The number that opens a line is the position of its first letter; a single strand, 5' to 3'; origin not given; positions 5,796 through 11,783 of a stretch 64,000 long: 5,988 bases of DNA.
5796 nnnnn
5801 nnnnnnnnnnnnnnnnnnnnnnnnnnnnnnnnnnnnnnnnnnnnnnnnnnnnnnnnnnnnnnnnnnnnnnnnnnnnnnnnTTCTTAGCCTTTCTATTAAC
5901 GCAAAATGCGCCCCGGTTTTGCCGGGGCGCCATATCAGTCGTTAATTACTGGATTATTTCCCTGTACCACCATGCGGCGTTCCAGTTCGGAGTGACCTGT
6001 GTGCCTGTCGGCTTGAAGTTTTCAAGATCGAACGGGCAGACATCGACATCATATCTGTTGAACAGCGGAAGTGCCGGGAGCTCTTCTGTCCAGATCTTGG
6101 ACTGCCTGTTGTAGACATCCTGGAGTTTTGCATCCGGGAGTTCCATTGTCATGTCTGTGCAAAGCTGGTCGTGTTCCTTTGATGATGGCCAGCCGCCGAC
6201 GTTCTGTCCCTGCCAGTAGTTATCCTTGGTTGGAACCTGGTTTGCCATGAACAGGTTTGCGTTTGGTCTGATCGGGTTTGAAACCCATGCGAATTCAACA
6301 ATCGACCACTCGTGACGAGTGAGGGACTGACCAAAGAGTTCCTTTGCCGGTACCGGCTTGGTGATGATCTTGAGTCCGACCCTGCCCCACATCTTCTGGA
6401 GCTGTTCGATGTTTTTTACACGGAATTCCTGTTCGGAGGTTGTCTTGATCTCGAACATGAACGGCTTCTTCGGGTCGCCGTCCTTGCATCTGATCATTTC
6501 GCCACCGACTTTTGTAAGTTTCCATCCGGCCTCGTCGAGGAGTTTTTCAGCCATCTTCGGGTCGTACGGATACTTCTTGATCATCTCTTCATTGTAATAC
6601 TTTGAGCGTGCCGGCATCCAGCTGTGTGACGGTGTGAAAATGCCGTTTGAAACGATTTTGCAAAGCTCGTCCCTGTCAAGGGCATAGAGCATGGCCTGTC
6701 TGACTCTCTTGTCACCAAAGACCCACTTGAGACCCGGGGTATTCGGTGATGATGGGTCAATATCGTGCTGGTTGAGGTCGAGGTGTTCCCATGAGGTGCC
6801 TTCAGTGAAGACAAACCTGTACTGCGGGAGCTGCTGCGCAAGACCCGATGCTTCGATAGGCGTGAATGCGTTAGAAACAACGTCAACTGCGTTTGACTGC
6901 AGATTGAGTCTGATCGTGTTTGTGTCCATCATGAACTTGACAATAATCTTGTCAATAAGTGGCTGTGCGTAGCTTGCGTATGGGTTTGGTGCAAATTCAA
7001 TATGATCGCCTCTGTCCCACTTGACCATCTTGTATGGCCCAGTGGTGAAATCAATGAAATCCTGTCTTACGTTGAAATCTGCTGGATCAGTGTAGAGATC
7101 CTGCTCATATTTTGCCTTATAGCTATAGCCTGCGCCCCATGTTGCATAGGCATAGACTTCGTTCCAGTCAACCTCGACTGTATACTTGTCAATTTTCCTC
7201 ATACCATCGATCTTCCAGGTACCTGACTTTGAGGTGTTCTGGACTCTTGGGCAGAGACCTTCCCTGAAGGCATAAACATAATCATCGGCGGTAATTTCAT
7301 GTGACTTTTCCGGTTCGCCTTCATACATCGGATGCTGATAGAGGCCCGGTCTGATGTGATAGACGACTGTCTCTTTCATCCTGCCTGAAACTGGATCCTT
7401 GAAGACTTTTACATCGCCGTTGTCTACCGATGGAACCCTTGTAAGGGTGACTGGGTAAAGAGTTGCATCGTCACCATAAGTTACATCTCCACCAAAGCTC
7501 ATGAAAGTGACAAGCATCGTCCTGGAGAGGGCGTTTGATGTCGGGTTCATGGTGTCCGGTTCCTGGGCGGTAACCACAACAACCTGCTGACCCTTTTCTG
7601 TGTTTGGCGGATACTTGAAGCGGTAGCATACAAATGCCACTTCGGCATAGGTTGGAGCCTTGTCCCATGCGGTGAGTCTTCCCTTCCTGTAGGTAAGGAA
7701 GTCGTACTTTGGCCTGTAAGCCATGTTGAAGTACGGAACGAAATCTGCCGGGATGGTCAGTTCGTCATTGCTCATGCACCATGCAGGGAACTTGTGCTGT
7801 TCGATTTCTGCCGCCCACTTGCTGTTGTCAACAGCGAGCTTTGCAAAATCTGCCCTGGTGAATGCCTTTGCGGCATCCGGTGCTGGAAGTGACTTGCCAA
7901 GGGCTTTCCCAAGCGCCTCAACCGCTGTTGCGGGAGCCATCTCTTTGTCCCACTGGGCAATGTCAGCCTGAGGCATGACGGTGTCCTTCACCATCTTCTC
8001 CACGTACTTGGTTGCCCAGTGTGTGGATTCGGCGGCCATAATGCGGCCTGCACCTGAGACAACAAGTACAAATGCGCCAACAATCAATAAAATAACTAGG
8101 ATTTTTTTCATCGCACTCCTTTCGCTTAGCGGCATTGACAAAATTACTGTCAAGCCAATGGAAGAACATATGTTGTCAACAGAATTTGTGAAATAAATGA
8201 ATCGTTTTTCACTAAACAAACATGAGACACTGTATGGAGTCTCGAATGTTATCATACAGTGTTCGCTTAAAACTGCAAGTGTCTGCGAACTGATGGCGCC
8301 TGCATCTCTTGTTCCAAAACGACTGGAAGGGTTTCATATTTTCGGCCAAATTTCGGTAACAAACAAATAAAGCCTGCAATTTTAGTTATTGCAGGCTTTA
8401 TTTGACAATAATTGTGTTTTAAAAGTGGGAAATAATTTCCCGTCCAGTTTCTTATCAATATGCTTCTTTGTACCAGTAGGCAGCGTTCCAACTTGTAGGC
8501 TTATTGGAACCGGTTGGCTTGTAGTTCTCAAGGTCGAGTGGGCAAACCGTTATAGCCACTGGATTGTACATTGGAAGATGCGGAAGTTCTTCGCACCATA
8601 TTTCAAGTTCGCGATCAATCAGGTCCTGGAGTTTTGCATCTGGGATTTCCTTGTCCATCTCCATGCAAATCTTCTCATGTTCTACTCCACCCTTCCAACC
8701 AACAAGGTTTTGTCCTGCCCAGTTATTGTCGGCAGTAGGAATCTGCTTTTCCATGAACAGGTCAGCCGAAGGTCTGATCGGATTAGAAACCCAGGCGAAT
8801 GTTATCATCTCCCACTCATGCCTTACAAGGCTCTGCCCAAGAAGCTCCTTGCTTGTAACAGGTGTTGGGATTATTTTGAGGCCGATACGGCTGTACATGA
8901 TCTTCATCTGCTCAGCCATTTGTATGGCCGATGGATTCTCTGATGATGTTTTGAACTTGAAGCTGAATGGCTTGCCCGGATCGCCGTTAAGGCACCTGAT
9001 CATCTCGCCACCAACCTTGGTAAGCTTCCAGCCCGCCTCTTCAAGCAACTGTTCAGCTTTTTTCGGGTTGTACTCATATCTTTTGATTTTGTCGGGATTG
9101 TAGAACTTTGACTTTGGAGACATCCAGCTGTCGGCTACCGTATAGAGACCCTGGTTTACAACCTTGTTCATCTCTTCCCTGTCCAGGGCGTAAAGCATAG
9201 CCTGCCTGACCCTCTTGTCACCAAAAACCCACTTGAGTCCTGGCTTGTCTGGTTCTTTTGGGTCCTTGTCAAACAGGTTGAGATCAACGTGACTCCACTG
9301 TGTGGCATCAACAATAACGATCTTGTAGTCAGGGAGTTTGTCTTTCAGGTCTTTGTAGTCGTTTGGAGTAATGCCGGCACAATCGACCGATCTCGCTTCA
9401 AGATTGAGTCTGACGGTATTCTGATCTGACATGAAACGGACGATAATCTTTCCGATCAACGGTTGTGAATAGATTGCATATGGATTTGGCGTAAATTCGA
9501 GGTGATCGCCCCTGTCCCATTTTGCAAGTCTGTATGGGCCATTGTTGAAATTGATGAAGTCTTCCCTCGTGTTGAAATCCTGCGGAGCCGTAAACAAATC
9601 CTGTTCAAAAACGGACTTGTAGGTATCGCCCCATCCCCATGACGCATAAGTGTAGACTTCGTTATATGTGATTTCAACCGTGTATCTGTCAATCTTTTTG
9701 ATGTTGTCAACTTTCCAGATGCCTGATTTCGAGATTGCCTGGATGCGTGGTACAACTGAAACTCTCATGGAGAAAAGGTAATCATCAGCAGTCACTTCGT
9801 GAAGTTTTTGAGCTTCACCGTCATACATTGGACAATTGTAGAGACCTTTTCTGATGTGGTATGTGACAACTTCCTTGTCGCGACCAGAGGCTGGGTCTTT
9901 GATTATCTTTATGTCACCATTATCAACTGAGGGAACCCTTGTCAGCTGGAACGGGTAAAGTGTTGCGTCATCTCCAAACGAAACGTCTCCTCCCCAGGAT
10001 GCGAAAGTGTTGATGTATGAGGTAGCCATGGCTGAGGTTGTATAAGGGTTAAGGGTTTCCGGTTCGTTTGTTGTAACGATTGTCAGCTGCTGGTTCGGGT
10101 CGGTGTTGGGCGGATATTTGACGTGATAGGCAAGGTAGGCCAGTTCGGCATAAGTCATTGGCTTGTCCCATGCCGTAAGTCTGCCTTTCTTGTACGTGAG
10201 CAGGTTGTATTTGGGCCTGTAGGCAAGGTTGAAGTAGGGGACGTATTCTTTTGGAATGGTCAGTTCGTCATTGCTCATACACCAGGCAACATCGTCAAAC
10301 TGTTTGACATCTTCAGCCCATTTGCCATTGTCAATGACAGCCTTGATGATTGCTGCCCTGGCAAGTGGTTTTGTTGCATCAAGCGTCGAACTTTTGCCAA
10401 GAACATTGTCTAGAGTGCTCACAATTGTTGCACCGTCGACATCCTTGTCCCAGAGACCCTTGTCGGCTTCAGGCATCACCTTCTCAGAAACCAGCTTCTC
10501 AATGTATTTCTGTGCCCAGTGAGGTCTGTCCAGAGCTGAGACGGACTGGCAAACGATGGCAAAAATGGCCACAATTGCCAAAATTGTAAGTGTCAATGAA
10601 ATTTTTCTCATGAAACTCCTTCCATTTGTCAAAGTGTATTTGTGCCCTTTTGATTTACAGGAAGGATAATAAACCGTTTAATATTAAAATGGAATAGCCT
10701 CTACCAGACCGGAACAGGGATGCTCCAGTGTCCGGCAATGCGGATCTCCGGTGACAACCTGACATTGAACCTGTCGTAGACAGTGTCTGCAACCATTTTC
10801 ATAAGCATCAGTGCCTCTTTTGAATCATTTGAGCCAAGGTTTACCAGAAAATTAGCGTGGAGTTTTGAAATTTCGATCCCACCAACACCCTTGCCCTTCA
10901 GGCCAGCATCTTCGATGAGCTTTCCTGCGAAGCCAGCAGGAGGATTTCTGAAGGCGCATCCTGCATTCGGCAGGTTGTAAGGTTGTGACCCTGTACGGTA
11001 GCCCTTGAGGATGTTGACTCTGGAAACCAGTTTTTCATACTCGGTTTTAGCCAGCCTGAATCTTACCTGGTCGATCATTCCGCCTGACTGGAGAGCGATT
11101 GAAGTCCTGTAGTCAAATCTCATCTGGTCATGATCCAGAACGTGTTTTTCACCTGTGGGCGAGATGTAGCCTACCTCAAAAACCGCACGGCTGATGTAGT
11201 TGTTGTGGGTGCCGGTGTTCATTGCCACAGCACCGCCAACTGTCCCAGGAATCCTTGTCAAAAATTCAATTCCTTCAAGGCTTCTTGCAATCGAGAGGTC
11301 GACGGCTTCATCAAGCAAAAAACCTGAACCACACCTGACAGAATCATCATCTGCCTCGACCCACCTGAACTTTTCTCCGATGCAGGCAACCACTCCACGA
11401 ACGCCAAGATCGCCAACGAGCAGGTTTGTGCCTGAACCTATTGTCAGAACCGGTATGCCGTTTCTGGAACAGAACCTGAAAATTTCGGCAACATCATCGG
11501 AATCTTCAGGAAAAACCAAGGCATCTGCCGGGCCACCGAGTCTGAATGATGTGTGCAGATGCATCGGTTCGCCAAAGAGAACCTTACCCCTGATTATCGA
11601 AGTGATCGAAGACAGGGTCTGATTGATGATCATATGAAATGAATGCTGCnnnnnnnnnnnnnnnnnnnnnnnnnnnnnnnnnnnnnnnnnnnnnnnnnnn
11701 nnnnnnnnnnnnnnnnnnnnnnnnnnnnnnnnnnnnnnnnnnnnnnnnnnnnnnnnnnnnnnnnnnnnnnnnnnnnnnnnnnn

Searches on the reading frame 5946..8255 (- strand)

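Call 8: search_protein_families(library=ncbifam, proteins=[window:5946-8255:-], max_evalue=0.000001)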
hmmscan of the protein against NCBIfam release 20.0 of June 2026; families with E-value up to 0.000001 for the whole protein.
window:5946-8255:- (769 aa): 8 families
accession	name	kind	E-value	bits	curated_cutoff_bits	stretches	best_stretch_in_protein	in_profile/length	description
NF045467.1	Opp4A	equivalog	4.7e-34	117.5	650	1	345-749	149-543/556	oligopeptide ABC transporter substrate-binding protein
TIGR02294.1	nickel_nikA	equivalog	1.3e-20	73.5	393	1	403-630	163-374/501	nickel ABC transporter substrate-binding protein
NF047575.1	opine_bind_CntA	exception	7.6e-15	54.4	800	1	348-629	137-406/535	staphylopine-dependent metal ABC transporter substrate-binding lipoprotein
TIGR04028.1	SBP_KPN_01854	hypoth_equivalog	3.5e-13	49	468.5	1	514-632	268-379/509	TIGR04028 family ABC transporter substrate-binding protein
NF045468.1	Opp5A_nikA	equivalog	7.4e-11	41.2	600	1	404-605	160-338/488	nickel ABC transporter substrate-binding protein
NF011942.0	PRK15413.1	equivalog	9.5e-11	41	594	1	400-578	180-343/512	glutathione ABC transporter substrate-binding protein GsiB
NF011689.0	PRK15109.1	equivalog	3.5e-08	32.6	560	1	349-744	157-520/547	ABC transporter substrate-binding protein SapA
NF043070.1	DppA_dipep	equivalog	1.8e-07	30.1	1005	0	352-579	155-369/535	dipeptide ABC transporter periplasmic-binding protein DppA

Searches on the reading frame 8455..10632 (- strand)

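Call 8: search_protein_families(library=ncbifam, proteins=[window:8455-10632:-], max_evalue=0.000001)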
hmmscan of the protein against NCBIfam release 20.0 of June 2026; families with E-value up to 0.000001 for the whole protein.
window:8455-10632:- (725 aa): 8 families
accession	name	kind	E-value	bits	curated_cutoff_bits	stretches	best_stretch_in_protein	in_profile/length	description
NF045467.1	Opp4A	equivalog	2.8e-33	115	650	1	298-587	143-428/556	oligopeptide ABC transporter substrate-binding protein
TIGR02294.1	nickel_nikA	equivalog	1.3e-19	70.1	393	1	308-595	109-382/501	nickel ABC transporter substrate-binding protein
NF047575.1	opine_bind_CntA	exception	3e-14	52.5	800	1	307-587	137-407/535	staphylopine-dependent metal ABC transporter substrate-binding lipoprotein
TIGR04028.1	SBP_KPN_01854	hypoth_equivalog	1e-12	47.4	468.5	1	471-587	268-377/509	TIGR04028 family ABC transporter substrate-binding protein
NF045468.1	Opp5A_nikA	equivalog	4.5e-11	41.9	600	1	364-629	161-402/488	nickel ABC transporter substrate-binding protein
NF011942.0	PRK15413.1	equivalog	2.2e-09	36.6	594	1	358-535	179-343/512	glutathione ABC transporter substrate-binding protein GsiB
NF011689.0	PRK15109.1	equivalog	1.4e-08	33.9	560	1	308-617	157-440/547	ABC transporter substrate-binding protein SapA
NF043070.1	DppA_dipep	equivalog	9.3e-08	31.1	1005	1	471-536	305-369/535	dipeptide ABC transporter periplasmic-binding protein DppA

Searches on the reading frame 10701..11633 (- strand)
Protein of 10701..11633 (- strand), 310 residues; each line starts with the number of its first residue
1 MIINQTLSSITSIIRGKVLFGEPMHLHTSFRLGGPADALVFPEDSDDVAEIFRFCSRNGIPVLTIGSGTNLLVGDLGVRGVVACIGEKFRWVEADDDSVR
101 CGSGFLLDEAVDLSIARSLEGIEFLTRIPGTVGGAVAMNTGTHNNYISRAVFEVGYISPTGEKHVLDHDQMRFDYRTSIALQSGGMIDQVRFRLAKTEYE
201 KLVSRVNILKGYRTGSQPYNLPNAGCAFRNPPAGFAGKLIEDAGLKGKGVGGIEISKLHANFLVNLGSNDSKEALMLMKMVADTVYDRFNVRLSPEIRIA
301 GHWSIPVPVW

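Call 8: search_protein_families(library=ncbifam, proteins=[window:10701-11633:-], max_evalue=0.000001)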
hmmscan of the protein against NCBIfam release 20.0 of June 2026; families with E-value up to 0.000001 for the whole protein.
window:10701-11633:- (310 aa): 7 families
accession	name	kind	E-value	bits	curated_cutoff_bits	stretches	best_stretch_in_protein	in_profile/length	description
NF010480.0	PRK13905.1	equivalog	1e-86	290.5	259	1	6-302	4-300/303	UDP-N-acetylmuramate dehydrogenase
TIGR00179.1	murB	equivalog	1.3e-59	201.9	144.5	1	26-300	3-289/290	UDP-N-acetylmuramate dehydrogenase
NF010479.0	PRK13904.1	equivalog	3.1e-41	141.5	273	1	63-299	36-257/258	UDP-N-acetylmuramate dehydrogenase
NF011245.0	PRK14651.1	equivalog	4.5e-41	140.8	224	1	23-284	8-255/273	UDP-N-acetylmuramate dehydrogenase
NF010478.0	PRK13903.1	equivalog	2.8e-31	108.7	231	1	24-198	21-197/362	UDP-N-acetylmuramate dehydrogenase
NF000755.0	PRK00046.1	equivalog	3.7e-30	104.8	277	2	24-200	10-192/343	UDP-N-acetylmuramate dehydrogenase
NF011242.0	PRK14648.1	equivalog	1.2e-22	80.6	426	2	23-148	17-146/354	UDP-N-acetylmuramate dehydrogenase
